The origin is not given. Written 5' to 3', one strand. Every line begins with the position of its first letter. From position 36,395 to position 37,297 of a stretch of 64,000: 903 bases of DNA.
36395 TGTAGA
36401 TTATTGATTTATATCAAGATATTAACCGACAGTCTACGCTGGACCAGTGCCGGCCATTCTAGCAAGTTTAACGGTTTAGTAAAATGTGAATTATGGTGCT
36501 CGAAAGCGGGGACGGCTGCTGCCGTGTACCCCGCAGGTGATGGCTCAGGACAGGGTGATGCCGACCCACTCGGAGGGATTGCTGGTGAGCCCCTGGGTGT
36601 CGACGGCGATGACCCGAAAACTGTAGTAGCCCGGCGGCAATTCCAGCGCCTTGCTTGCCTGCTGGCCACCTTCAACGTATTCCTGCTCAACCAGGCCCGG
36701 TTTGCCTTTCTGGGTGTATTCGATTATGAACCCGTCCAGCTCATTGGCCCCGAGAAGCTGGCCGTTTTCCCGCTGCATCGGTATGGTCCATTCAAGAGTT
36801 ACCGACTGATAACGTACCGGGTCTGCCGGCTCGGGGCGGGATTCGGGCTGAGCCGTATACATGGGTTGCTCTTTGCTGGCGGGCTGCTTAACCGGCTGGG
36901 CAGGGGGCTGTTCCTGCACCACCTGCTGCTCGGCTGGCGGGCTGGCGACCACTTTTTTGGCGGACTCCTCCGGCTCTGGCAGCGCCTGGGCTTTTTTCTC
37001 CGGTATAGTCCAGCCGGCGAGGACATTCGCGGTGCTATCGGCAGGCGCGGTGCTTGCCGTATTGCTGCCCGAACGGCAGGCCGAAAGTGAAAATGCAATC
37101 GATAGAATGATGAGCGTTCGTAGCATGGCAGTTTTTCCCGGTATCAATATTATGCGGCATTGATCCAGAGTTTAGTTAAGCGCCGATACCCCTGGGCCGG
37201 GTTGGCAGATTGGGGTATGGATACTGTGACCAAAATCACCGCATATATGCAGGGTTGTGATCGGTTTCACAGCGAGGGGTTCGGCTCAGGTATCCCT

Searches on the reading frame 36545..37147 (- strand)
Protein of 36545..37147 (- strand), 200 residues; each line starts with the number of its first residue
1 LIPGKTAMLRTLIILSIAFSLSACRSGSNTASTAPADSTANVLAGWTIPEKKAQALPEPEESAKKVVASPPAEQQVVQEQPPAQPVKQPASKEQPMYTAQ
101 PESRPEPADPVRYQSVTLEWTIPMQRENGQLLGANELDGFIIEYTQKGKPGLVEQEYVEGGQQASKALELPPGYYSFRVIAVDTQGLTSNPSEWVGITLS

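Call 54: search_protein_families(library=pfam, proteins=[window:36545-37147:-], max_evalue=1)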
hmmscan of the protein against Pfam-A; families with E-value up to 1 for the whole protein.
window:36545-37147:- (200 aa): 2 families
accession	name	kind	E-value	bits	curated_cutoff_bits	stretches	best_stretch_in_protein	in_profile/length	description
PF00041.27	fn3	-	0.0092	16.6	25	1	110-194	10-80/84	Fibronectin type III domain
PF16967.11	TcfC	-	0.02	14.9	29.4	1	152-191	23-62/68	E-set like domain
